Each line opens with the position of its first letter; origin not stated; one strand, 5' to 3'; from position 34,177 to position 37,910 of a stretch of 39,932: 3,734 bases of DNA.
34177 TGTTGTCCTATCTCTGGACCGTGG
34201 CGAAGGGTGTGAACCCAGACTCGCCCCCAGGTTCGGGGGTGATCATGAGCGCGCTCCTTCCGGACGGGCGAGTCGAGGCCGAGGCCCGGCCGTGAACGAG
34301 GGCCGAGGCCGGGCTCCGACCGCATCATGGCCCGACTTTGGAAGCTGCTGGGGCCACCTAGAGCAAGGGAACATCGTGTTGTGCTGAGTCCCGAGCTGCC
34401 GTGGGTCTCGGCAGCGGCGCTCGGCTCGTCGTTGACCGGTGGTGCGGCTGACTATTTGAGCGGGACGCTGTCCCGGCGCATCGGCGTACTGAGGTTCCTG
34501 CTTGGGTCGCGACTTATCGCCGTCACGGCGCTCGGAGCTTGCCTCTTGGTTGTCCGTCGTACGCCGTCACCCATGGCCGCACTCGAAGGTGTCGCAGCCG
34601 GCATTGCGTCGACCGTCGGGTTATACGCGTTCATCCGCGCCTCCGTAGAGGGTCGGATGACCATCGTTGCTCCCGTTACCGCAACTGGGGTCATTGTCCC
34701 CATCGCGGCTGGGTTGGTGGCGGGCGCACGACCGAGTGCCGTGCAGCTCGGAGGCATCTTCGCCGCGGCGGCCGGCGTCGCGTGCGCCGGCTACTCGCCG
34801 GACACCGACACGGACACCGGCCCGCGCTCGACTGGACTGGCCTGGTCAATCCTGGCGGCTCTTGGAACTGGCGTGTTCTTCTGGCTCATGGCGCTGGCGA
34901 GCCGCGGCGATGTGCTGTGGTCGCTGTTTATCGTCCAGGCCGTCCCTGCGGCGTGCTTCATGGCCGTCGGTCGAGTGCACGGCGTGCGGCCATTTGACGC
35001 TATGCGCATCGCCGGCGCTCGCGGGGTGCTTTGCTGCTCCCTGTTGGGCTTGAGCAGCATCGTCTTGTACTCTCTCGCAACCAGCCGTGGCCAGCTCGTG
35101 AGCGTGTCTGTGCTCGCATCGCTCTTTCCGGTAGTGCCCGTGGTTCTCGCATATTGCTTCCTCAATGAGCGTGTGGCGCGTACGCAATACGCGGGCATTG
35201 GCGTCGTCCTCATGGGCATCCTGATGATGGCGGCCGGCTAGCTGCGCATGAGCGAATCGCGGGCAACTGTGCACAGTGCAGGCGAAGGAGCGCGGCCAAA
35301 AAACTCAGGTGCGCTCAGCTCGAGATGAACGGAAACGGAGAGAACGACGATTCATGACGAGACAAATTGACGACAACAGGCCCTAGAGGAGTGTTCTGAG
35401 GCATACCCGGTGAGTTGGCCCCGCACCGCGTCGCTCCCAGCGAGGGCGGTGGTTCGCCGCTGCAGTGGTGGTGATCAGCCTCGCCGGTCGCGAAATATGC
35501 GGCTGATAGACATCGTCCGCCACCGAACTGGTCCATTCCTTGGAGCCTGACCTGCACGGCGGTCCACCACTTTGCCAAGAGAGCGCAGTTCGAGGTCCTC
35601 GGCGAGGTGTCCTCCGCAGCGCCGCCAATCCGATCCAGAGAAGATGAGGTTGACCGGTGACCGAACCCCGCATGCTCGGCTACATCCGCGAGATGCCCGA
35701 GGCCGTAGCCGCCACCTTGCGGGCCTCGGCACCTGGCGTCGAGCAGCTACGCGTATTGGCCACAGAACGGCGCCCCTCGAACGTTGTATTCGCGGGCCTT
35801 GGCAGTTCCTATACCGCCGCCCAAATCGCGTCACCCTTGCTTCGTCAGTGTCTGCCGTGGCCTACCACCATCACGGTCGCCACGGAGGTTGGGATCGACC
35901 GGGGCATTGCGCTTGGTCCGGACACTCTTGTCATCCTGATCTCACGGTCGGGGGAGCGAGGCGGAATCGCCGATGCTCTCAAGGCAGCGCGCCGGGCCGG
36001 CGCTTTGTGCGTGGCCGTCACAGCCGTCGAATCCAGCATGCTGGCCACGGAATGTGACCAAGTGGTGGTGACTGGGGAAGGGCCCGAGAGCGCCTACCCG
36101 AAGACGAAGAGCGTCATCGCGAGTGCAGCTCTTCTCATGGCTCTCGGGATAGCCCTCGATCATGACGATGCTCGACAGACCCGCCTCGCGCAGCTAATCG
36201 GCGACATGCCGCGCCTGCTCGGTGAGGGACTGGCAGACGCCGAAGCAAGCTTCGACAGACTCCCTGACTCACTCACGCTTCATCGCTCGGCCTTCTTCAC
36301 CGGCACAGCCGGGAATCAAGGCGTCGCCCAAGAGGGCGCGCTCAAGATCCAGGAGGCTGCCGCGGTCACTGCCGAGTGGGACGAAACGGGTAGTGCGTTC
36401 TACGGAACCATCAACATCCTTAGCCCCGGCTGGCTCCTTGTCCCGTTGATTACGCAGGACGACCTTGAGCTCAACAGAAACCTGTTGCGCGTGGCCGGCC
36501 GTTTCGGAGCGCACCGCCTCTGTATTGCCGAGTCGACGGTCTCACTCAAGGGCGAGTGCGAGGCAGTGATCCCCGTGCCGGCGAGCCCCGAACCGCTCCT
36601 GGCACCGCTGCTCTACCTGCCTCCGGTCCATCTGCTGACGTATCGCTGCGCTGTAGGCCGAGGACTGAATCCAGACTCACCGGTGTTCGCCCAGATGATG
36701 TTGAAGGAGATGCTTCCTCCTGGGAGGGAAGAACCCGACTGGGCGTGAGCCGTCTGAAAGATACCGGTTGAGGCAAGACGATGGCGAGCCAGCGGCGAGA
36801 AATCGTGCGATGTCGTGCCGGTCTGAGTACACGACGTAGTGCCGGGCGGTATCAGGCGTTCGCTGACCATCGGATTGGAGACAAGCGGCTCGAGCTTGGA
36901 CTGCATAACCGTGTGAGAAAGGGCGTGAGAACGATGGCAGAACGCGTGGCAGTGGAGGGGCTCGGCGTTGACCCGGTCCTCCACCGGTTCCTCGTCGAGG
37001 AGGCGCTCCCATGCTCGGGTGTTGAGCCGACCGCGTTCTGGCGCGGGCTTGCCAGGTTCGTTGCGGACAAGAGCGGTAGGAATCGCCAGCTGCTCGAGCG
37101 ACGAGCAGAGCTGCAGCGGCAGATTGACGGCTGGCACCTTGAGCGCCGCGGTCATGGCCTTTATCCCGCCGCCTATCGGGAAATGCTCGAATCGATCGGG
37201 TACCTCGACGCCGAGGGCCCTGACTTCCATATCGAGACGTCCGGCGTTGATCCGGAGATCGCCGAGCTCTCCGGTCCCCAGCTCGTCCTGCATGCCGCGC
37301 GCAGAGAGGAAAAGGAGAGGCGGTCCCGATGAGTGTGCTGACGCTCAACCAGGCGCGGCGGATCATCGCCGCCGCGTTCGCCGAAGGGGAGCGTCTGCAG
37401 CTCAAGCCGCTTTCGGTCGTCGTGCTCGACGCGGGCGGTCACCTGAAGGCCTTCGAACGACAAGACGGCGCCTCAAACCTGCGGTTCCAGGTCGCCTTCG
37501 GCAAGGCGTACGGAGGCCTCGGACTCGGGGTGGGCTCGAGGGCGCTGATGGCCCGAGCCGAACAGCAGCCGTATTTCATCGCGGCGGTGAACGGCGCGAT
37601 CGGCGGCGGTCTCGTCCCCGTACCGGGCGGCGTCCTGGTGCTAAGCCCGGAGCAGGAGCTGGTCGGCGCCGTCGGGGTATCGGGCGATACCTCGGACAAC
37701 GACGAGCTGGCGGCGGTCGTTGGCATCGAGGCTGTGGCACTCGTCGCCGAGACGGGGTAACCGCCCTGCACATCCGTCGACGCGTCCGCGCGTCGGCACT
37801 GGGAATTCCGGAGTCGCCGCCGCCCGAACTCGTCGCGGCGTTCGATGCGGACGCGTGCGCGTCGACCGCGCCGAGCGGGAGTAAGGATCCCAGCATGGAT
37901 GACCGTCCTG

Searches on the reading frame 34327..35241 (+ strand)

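Call 95: search_protein_families(library=pfam, proteins=[window:34327-35241:+], max_evalue=0.01)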
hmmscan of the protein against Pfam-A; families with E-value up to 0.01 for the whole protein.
window:34327-35241:+ (304 aa): 1 family
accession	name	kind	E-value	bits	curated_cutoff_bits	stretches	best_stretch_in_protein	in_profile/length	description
PF00892.27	EamA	-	5e-13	49.9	28.2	2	169-301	2-133/135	EamA-like transporter family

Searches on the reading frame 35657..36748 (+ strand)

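Call 95: search_protein_families(library=pfam, proteins=[window:35657-36748:+], max_evalue=0.01)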
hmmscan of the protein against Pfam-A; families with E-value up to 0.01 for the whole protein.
window:35657-36748:+ (363 aa): 1 family
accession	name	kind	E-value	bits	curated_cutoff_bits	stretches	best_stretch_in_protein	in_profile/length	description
PF01380.27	SIS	-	2.5e-22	79.5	25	2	41-165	6-130/131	SIS domain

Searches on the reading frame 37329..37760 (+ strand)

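Call 95: search_protein_families(library=pfam, proteins=[window:37329-37760:+], max_evalue=0.01)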
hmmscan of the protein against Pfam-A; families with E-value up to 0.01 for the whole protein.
window:37329-37760:+ (143 aa): 1 family
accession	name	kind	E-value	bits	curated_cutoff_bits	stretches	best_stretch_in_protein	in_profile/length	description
PF03928.20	HbpS-like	-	3.5e-28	98.6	25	1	4-133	1-127/128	Haem degrading protein HbpS-like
